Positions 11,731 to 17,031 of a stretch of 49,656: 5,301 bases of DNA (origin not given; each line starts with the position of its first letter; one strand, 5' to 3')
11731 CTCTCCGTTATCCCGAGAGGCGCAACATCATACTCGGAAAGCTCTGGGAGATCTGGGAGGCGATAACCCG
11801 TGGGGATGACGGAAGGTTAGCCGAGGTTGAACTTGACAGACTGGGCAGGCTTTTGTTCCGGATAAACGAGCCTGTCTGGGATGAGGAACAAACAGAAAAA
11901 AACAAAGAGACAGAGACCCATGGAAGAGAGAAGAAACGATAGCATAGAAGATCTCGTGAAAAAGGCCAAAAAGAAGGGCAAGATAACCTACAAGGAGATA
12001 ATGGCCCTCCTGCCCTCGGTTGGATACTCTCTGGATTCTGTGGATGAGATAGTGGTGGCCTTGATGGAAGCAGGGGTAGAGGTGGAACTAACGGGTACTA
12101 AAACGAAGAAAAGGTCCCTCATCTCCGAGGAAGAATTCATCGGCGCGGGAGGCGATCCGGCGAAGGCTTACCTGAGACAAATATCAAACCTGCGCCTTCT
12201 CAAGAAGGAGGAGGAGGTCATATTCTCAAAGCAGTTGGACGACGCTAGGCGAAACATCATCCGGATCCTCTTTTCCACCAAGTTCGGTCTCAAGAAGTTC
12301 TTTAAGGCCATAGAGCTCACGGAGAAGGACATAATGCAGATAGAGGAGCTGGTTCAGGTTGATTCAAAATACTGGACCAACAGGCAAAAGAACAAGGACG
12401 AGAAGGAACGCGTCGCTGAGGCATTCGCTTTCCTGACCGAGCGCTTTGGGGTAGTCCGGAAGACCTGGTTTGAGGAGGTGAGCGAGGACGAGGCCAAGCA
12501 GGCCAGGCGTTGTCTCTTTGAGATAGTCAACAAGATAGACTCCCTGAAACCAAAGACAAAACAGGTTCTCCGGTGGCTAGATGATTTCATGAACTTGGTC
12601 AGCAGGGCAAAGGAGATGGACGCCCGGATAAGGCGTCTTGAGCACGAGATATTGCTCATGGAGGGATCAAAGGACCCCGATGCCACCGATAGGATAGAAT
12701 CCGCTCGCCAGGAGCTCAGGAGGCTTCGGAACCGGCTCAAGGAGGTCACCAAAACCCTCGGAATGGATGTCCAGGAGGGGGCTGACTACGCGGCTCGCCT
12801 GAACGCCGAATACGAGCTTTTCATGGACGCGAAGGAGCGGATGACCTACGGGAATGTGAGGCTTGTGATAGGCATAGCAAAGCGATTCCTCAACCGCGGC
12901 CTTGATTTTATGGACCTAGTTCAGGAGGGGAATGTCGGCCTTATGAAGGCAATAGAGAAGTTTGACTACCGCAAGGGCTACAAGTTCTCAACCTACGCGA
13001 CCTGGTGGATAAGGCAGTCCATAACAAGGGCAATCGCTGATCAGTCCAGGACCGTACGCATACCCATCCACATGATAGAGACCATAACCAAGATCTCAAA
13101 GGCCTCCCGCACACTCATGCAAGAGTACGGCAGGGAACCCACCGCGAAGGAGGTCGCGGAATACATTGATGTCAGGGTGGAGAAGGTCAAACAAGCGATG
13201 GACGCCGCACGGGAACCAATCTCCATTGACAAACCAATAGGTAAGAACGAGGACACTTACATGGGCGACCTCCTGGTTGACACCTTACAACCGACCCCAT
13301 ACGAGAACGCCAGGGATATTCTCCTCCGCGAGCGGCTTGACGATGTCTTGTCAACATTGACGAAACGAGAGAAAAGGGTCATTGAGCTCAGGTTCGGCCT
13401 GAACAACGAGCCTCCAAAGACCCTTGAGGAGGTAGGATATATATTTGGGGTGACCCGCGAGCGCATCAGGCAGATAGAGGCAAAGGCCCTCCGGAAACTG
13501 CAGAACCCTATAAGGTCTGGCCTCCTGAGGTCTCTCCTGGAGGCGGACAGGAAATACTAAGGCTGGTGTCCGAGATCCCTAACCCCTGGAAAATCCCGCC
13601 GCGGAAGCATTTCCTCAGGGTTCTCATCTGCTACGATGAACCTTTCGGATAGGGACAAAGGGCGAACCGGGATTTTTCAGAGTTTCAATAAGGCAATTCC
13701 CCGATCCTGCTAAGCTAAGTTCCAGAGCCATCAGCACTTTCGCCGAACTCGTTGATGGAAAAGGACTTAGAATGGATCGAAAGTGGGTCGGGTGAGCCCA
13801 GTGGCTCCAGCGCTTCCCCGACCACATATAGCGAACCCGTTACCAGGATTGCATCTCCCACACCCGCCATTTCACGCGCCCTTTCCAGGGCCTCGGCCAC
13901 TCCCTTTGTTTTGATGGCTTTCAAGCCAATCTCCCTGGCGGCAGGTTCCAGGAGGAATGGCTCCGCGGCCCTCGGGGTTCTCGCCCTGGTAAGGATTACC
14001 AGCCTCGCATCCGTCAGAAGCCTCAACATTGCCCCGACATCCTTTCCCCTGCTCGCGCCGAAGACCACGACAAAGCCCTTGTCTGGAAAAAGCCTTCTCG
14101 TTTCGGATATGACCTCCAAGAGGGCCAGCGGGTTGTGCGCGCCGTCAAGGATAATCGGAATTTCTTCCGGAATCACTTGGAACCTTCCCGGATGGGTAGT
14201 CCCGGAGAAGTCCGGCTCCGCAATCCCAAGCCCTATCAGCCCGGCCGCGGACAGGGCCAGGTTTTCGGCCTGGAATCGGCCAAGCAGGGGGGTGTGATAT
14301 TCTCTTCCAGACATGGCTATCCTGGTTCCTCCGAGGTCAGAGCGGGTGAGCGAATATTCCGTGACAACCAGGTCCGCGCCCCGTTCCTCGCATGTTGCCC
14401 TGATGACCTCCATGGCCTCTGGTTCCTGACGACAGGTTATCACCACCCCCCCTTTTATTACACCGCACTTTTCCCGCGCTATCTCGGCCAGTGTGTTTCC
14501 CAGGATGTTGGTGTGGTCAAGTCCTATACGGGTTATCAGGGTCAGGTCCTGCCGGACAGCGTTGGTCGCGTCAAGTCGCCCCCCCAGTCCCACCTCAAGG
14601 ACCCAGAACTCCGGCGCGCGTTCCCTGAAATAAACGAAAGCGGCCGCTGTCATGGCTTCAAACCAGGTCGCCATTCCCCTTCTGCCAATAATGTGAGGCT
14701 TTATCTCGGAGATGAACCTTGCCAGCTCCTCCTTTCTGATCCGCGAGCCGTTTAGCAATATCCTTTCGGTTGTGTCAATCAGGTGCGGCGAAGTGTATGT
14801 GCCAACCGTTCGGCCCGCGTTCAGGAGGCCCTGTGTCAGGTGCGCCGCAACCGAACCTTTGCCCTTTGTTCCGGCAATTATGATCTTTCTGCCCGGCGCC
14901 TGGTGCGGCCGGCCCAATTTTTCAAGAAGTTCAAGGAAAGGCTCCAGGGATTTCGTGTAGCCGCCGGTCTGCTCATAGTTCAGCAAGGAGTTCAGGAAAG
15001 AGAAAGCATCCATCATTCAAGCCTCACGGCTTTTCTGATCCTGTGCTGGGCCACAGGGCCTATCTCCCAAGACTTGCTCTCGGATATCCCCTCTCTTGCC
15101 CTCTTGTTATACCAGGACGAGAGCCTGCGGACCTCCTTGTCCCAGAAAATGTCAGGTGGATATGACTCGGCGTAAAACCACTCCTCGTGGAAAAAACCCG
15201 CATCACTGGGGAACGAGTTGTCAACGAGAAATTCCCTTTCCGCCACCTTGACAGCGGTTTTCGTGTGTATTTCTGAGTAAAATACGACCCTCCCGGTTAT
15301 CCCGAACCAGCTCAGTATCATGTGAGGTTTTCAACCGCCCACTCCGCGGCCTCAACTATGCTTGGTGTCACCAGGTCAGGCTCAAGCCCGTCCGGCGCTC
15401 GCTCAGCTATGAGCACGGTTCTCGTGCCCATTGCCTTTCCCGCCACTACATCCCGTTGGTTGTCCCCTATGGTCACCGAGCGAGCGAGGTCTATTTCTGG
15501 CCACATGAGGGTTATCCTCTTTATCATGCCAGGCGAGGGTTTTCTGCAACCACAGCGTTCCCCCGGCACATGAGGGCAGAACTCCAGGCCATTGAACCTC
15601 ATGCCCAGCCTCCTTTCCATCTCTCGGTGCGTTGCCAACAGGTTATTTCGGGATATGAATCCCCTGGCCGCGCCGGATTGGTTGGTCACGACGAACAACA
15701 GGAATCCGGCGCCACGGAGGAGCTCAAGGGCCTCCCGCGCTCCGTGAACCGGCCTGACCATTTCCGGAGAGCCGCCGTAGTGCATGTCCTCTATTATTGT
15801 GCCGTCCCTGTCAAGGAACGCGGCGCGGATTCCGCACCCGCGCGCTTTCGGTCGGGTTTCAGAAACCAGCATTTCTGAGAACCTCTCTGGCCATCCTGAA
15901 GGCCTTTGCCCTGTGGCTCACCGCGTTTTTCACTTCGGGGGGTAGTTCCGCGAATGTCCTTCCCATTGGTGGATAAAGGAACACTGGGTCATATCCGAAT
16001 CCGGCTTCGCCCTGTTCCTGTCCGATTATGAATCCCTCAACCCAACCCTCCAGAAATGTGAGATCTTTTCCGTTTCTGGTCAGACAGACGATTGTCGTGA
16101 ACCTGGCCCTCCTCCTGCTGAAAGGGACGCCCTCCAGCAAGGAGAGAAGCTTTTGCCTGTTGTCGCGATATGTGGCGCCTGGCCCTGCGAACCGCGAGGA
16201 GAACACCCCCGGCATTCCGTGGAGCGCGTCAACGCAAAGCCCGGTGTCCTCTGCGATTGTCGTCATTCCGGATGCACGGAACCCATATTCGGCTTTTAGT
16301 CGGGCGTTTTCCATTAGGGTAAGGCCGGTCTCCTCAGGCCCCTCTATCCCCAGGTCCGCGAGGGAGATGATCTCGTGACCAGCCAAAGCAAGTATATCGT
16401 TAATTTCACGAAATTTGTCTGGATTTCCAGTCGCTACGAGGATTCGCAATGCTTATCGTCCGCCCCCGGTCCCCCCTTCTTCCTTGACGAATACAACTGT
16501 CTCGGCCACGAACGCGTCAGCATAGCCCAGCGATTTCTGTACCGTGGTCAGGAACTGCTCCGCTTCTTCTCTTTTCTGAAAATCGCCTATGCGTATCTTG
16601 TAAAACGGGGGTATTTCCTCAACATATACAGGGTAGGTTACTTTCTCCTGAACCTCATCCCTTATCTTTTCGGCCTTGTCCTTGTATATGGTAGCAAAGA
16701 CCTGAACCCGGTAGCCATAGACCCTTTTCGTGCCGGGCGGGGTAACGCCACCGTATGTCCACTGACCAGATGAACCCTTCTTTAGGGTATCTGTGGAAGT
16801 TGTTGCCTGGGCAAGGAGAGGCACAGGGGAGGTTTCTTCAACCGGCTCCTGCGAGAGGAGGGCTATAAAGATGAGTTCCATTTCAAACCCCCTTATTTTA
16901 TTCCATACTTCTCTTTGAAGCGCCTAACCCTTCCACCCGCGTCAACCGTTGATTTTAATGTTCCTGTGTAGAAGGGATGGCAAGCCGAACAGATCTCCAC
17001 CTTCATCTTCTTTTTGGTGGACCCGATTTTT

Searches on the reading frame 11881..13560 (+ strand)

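Call 15: search_protein_families(library=pfam, proteins=[window:11881-13560:+])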
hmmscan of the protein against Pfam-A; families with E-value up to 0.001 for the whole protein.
window:11881-13560:+ (559 aa): 5 families
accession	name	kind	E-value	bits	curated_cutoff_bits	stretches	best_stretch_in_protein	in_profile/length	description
PF04542.20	Sigma70_r2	-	7.1e-24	83.8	24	1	325-391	5-71/71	Sigma-70 region 2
PF04539.22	Sigma70_r3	-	8.9e-22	77.4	25.3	1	400-475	1-76/78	Sigma-70 region 3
PF04545.22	Sigma70_r4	-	1.2e-19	70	24.1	1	489-541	1-49/50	Sigma-70, region 4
PF03979.19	Sigma70_r1_1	-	3.7e-11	43.3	22.5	1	18-70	3-55/81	Sigma-70 factor, region 1.1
PF00140.25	Sigma70_r1_2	-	0.00021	21.6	22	1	92-118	1-27/34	Sigma-70 factor, region 1.2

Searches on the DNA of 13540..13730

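Call 88: search_rna_families(source=window, start=13540, end=13730, threshold=evalue, max_evalue=10)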
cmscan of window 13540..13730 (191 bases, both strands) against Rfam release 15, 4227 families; matches with E-value up to 10: 3.
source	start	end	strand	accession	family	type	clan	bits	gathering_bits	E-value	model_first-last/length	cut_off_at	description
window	13627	13666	+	RF00530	snoMe28S-Cm2645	Gene; snRNA; snoRNA; CD-box;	CL00069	14.7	48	2.3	1-75/75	no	Small nucleolar RNA Me28S-Cm2645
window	13580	13685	-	RF00939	mir-504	Gene; miRNA;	-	14.3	57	2.5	1-78/78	no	mir-504 microRNA precursor family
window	13543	13682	+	RF02170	PVT1_7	Gene; lncRNA;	-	13.3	80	1.3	1-137/137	no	Pvt1 oncogene conserved region 7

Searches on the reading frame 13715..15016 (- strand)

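Call 15: search_protein_families(library=pfam, proteins=[window:13715-15016:-])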
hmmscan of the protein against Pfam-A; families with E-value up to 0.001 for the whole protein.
window:13715-15016:- (433 aa): 2 families
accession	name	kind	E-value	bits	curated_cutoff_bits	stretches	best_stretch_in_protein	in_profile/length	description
PF02875.26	Mur_ligase_C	-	3.4e-17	63.9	28.4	1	277-395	1-126/127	Mur ligase, glutamate ligase domain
PF08245.18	Mur_ligase_M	-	4.1e-07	30.6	24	1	47-258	1-198/200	Mur ligase middle domain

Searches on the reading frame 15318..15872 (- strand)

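Call 81: search_protein_families(library=pfam, proteins=[window:15318-15872:-], max_evalue=0.00001)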
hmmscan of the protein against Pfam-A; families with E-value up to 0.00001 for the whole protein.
window:15318-15872:- (184 aa): 2 families
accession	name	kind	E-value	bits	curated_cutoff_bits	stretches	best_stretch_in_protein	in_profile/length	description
PF13242.12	Hydrolase_like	-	3.7e-09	36.8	22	1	109-156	2-49/75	HAD-hyrolase-like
PF13419.12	HAD_2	-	5.7e-08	33.5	23.8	0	37-154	76-177/178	Haloacid dehalogenase-like hydrolase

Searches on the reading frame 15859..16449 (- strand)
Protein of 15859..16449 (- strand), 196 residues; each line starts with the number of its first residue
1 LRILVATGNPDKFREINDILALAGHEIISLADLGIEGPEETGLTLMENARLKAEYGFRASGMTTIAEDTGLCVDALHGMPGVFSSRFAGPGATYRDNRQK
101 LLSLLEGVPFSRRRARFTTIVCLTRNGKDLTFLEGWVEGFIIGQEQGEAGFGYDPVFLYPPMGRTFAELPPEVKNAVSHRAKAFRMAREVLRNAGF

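Call 81: search_protein_families(library=pfam, proteins=[window:15859-16449:-], max_evalue=0.00001)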
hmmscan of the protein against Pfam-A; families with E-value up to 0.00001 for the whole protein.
window:15859-16449:- (196 aa): 1 family
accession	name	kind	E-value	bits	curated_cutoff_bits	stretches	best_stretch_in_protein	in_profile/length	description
PF01725.21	Ham1p_like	-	1.6e-57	194.8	22.5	1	3-188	1-184/186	Ham1 family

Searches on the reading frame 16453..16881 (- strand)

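Call 81: search_protein_families(library=pfam, proteins=[window:16453-16881:-], max_evalue=0.00001)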
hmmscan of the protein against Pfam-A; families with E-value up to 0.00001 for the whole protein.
window:16453-16881:- (142 aa): 1 family
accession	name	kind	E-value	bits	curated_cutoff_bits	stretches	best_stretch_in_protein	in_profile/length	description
PF05036.18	SPOR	-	5e-10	40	21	1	56-125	4-74/76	SPOR domain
